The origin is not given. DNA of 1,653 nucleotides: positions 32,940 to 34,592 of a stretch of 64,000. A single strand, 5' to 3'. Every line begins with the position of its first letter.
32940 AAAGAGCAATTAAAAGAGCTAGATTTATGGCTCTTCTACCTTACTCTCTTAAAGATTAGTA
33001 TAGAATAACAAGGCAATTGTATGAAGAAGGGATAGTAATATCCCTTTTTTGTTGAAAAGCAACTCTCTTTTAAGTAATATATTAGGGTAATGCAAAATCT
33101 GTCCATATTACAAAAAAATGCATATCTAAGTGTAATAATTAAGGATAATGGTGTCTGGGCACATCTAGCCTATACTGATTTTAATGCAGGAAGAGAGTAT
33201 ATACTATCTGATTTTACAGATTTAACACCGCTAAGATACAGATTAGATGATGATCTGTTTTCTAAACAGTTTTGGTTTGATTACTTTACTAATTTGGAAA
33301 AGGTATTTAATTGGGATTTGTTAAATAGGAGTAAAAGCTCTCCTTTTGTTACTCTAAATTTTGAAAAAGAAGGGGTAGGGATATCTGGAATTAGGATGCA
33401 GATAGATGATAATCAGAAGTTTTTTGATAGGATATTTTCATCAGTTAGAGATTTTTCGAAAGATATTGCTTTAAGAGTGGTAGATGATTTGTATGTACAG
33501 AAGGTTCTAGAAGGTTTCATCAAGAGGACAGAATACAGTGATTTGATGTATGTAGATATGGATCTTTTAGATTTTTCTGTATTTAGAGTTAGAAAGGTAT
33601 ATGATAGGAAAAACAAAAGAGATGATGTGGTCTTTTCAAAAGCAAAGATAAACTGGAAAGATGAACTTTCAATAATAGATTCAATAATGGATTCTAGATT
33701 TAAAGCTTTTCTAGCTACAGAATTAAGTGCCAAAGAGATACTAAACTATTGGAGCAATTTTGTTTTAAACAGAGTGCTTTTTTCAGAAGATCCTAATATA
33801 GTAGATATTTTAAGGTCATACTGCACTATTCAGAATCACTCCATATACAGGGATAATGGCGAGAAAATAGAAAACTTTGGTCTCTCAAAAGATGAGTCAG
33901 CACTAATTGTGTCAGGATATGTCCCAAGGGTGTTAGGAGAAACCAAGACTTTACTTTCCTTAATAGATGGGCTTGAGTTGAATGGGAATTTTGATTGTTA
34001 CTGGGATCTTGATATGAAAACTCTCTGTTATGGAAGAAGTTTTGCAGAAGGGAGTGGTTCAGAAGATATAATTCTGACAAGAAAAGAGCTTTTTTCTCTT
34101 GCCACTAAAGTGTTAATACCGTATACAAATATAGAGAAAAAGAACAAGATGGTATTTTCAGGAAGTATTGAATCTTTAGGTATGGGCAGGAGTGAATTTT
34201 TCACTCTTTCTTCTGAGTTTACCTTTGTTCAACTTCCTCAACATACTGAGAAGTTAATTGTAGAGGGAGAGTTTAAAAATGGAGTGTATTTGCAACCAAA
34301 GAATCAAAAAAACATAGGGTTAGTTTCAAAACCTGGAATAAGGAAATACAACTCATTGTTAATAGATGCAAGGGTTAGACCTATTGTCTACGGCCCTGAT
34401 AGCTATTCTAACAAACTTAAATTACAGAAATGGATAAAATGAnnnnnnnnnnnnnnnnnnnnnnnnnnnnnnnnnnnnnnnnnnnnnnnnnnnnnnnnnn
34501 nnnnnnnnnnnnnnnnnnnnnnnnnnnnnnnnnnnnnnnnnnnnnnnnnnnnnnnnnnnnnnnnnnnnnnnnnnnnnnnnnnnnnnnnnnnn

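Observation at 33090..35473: Translationally coupled pair of unassignable proteins between rpsR and the CtpA/HtrA protease pair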

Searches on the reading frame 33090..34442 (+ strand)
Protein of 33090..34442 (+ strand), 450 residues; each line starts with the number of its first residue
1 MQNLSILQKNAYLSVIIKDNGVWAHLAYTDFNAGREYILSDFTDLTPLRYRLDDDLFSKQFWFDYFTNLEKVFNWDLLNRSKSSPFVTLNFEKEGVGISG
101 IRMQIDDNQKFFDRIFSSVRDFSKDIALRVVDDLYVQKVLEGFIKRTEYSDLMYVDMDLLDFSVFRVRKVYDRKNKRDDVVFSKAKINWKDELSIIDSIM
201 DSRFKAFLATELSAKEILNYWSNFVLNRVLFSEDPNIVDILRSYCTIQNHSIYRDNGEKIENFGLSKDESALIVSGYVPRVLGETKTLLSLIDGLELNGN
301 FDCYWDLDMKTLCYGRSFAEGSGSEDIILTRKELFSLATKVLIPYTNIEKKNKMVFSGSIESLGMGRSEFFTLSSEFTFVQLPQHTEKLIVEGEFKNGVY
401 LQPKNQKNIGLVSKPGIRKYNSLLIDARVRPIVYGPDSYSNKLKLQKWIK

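Call 3: search_protein_families(library=pfam, proteins=[window:33090-34442:+], max_evalue=1)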
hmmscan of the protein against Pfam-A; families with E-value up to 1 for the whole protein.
window:33090-34442:+ (450 aa): 1 family
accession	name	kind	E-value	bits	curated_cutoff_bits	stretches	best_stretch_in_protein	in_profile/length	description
PF09345.15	SiaC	-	0.043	13.9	24.5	1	79-125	2-47/120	SiaC family regulatory phosphoprotein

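Call 4: search_protein_families(library=ncbifam, proteins=[window:33090-34442:+], max_evalue=1)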
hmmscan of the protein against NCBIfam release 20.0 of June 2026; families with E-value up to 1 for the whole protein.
window:33090-34442:+ (450 aa): 0 families

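Call 5: search_solved_structures(query=window:33090-34442:+, max_evalue=10)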
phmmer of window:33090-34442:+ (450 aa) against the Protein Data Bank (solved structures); distinct sequences matched with E-value up to 10: 0.

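Call 7: find_homologous_proteins(query=window:33090-34442:+, max_evalue=0.001)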
Query window:33090-34442:+ (450 aa): 147 proteins with E <= 0.001 among 7137 candidates; the best 120 are listed.
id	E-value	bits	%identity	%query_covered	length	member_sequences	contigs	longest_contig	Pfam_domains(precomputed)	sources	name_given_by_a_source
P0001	8.8e-297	1002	100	100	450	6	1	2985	-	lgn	-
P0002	2.0e-247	839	82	100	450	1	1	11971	-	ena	-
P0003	3.9e-247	838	80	100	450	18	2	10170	-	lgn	-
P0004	3.1e-222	756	72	100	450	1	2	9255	-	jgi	jgi:hypothetical protein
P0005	5.6e-219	746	72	100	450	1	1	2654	-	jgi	jgi:hypothetical protein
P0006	3.1e-218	743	71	100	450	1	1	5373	-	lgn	-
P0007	5.9e-210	716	67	100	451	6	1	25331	-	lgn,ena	-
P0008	3.0e-206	704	67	100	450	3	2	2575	-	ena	-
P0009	3.0e-203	694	65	100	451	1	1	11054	-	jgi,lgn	jgi:hypothetical protein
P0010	1.3e-202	692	64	100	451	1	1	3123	-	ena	-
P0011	1.1e-201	689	63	100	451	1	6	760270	-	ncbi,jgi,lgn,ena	jgi:hypothetical protein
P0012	3.8e-201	687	63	100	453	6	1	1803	-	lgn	-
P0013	7.3e-201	686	63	100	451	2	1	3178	-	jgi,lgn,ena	jgi:hypothetical protein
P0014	1.1e-199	682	64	100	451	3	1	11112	-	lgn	-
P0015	2.1e-199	681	64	100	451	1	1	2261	-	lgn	-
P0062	2.1e-165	569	53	100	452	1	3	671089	-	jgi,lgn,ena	-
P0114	9.0e-117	409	44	100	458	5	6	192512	-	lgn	-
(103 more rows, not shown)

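Call 16: find_encoding_contigs(protein=P0011, flank=8000, max_places=2)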
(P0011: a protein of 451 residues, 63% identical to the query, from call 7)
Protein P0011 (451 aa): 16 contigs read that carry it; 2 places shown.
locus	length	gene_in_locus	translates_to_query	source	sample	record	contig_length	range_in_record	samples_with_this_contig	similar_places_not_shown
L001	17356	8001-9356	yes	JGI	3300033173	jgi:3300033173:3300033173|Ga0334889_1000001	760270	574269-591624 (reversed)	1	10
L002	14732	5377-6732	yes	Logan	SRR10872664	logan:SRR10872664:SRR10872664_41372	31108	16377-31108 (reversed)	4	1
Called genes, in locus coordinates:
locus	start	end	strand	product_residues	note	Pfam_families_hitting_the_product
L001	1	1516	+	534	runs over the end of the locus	-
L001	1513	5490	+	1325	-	PF04041:Glyco_hydro_130 (faint)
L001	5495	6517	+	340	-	-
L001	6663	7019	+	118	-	PF01250:Ribosomal_S6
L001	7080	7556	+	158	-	PF00436:SSB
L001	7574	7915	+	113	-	PF01084:Ribosomal_S18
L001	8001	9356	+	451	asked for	-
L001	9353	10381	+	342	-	-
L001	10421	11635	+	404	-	PF22694:CtpB_N-like, PF13180:PDZ_2, PF17820:PDZ_6, PF03572:Peptidase_S41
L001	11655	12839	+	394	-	PF00089:Trypsin, PF10459:Peptidase_S46 (faint), PF13365:Trypsin_2, PF13180:PDZ_2, PF17820:PDZ_6 (weak)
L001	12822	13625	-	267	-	PF05175:MTS, PF06325:PrmA (weak)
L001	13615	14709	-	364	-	PF03462:PCRF, PF00472:RF-1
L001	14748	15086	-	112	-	PF01197:Ribosomal_L31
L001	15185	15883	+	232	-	-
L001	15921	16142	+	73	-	PF02583:Trns_repr_metal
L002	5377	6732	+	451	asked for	-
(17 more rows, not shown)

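Call 17: find_encoding_contigs(protein=P0114, flank=8000, max_places=2)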
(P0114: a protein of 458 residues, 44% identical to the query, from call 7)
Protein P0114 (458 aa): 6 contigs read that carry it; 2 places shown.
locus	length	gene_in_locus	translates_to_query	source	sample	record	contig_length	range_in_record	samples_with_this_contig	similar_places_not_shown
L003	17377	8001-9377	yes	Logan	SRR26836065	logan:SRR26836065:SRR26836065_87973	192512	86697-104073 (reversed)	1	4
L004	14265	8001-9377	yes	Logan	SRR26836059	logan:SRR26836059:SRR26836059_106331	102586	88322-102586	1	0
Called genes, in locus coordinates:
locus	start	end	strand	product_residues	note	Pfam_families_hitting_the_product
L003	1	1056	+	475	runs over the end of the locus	PF00753:Lactamase_B, PF23023:Anti-Pycsar_Apyc1 (faint), PF12706:Lactamase_B_2 (faint), PF16661:Lactamase_B_6 (weak), PF10996:Beta-Casp, PF07521:RMMBL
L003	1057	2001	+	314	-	PF01008:IF-2B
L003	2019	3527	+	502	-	PF02885:Glycos_trans_3N, PF00591:Glycos_transf_3, PF07831:PYNP_C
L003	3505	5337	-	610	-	PF01841:Transglut_core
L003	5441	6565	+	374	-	PF01926:MMR_HSR1, PF02421:FeoB_N, PF06071:YchF-GTPase_C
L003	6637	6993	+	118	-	PF01250:Ribosomal_S6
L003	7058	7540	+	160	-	PF00436:SSB, PF22657:SSB_1 (weak)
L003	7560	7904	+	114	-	PF01084:Ribosomal_S18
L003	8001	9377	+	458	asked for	-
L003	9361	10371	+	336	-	-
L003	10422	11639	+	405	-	PF00595:PDZ (weak), PF13180:PDZ_2, PF17820:PDZ_6, PF03572:Peptidase_S41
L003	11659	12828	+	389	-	PF00089:Trypsin, PF13365:Trypsin_2, PF00595:PDZ (weak), PF13180:PDZ_2, PF17820:PDZ_6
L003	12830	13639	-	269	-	PF05175:MTS (weak), PF06325:PrmA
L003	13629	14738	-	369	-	PF03462:PCRF, PF00472:RF-1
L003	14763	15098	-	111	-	PF01197:Ribosomal_L31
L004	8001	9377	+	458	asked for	-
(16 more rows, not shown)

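Call 18: find_encoding_contigs(protein=P0062, flank=8000, max_places=2)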
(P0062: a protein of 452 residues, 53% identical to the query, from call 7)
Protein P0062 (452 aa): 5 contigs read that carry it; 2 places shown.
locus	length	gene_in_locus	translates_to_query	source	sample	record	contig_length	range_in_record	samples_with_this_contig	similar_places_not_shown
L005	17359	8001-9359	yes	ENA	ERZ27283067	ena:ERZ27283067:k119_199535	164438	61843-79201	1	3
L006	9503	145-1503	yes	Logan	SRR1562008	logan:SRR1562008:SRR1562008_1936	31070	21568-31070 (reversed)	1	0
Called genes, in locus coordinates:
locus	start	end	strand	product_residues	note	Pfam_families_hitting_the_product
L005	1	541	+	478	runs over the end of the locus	PF00753:Lactamase_B, PF16661:Lactamase_B_6 (weak), PF10996:Beta-Casp, PF07521:RMMBL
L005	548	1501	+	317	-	PF01008:IF-2B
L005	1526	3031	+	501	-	PF02885:Glycos_trans_3N (weak), PF00591:Glycos_transf_3, PF07831:PYNP_C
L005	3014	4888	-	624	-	PF01841:Transglut_core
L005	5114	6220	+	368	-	PF01926:MMR_HSR1, PF02421:FeoB_N, PF02824:TGS (faint), PF06071:YchF-GTPase_C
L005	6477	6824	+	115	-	PF01250:Ribosomal_S6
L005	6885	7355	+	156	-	PF00436:SSB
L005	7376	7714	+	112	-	PF01084:Ribosomal_S18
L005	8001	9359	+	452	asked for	-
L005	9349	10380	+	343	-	-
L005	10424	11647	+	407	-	PF00595:PDZ (weak), PF13180:PDZ_2, PF17820:PDZ_6, PF03572:Peptidase_S41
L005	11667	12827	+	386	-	PF00089:Trypsin, PF13365:Trypsin_2, PF13180:PDZ_2, PF17820:PDZ_6 (weak)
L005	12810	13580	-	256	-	PF05175:MTS (weak), PF06325:PrmA (weak), PF13847:Methyltransf_31, PF13649:Methyltransf_25 (weak)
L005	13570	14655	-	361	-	PF03462:PCRF, PF00472:RF-1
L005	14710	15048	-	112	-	PF01197:Ribosomal_L31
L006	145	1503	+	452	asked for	-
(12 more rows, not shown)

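Call 19: predict_structure(alignment_id=A1)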
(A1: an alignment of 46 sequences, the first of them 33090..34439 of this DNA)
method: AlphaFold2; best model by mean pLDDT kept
length: 450 residues; sequences in the alignment: 46
mean_pLDDT: 87.3   pTM: 0.88
mean pLDDT of the five models: 87.3, 87.0, 87.0, 86.5, 86.5
residues with pLDDT >= 90: 232; 70-90: 193; 50-70: 18; < 50: 7
segments of 3 or more residues with pLDDT < 50: 1-6
pLDDT, mean of each block of 10 residues (from residue 1): 53 90 92 88 80 67 88 87 68 89 86 81 81 93 92 94 94 84 92 88 85 90 88 90 94 92 90 94 95 95 94 90 81 88 82 89 85 92 89 92 89 86 93 86 90
secondary structure, 60 per line:
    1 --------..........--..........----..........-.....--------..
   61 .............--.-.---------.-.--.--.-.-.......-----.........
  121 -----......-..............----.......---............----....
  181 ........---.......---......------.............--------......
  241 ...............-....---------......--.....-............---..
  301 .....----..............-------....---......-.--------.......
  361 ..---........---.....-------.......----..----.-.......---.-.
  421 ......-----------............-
elements in order: E9-18 E21-30 E35-44 H46-50 H59-73 E100-106 H112-120 E126-131 H133-146 E151-157 E161-172 E177-188 H192-198 H202-207 H214-226 H235-255 H257-260 E270-275 H278-282 H284-295 E299-305 H310-323 H331-334 E338-343 E354-362 E366-373 E377-381 E389-395 E408-414 E420-426 H438-448

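Call 26: search_protein_families(library=pfam, alignment_id=A1, max_evalue=0.1)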
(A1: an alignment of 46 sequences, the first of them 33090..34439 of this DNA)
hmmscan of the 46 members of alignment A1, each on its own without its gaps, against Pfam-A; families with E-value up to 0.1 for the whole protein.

A. member 1, window:33090-34439:+ (450 aa): 1 family
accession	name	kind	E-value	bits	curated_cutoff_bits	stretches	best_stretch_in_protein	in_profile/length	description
PF09345.15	SiaC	-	0.043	13.9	24.5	1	79-125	2-47/120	SiaC family regulatory phosphoprotein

B. families by the number of members that match (of 46 scanned): 5 families
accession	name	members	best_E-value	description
PF23252.1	KH_PARP14_5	2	0.055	PARP14, fifth type I KH domain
PF12060.13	DUF3541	1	0.0085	Domain of unknown function (DUF3541)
PF12791.13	RsgI_N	1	0.041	Anti-sigma factor N-terminus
PF09345.15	SiaC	1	0.043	SiaC family regulatory phosphoprotein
PF04824.21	Rad21_Rec8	1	0.043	Conserved region of Rad21 / Rec8 like protein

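Call 31: search_solved_structures(query=A1, max_evalue=10)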
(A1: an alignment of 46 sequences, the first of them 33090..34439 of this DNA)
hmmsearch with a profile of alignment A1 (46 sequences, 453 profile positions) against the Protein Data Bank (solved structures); distinct sequences matched with E-value up to 10: 4.
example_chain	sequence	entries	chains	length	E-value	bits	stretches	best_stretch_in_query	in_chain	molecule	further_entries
7nsc_E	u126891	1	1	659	0.28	13.4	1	226-338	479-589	Isoform 2 of Armadillo repeat-containing protein 8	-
4k90_B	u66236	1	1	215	0.88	11.8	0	293-340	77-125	Extracellular metalloproteinase mep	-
7c1j_A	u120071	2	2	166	1.7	10.8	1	388-437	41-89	Histidine kinase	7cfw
3lx2_A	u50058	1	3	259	2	10.6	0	375-430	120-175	DNA polymerase sliding clamp 2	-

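Call 36: search_protein_representatives(alignment_id=A1)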
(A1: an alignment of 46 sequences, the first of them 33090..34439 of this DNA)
Query: 46 sequences, 453 profile positions. Proteins with E-value up to 0.001 (for the whole library): 132; up to 1e-10: 102; up to 1e-30: 61. The best 132 are listed.
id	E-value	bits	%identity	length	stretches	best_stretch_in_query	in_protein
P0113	3.4e-198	675.7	-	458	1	1-452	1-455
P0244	6.3e-198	674.9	-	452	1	1-453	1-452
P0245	6.9e-164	562.7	-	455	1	1-451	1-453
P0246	2.2e-147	508.3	-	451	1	4-452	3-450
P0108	4.7e-144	497.3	-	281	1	1-281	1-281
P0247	2.3e-110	386.2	-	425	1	26-452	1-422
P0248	1.1e-108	380.7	-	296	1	157-453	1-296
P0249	1.0e-106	374.2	-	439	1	3-452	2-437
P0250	2.5e-106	372.9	-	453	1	1-452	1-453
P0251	1.3e-105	370.5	-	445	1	1-452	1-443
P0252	4.6e-104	365.5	-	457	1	1-451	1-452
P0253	1.7e-101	357.0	-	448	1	1-451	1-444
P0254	6.3e-101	355.1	-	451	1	1-452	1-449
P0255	1.4e-99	350.7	-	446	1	3-451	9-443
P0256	2.1e-98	346.8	-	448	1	1-451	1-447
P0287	2.7e-51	191.5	-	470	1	4-450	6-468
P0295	2.1e-40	155.6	-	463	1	13-450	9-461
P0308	6.2e-26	107.9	-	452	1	15-452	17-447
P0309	1.1e-25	107.1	-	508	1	295-446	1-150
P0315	3.1e-22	95.8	-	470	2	65-314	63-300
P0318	3.2e-21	92.4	-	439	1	9-451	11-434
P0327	8.2e-18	81.2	-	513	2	11-313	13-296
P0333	3.3e-15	72.6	-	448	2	168-451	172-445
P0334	5.8e-15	71.8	-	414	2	59-381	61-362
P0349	9.0e-10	54.7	-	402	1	117-451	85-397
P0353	2.1e-09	53.4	-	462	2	197-451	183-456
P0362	1.8e-07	47.1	-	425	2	19-315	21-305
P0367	1.2e-06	44.3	-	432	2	59-306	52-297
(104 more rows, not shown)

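Call 37: search_protein_families(library=pfam, proteins=[P0287, P0295, P0308, P0315, P0318, P0327, P0334, P0349, P0362, P0367], max_evalue=0.01)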
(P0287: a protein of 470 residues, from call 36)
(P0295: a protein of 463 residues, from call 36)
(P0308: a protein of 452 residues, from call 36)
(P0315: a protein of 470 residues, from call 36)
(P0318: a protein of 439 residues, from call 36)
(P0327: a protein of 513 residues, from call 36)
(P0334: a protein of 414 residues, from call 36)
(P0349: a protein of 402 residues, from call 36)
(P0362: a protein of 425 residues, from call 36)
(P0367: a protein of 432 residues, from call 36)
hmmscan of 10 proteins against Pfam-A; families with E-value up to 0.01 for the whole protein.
P0287 (470 aa): 0 families

P0295 (463 aa): 0 families

P0308 (452 aa): 0 families

P0315 (470 aa): 0 families

P0318 (439 aa): 0 families

P0327 (513 aa): 0 families

P0334 (414 aa): 1 family
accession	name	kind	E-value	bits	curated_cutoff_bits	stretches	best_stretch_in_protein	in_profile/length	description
PF09404.15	C12orf66_like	-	0.0046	16.1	22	0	212-258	65-112/439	KICSTOR complex C12orf66 like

P0349 (402 aa): 0 families

P0362 (425 aa): 0 families

P0367 (432 aa): 0 families
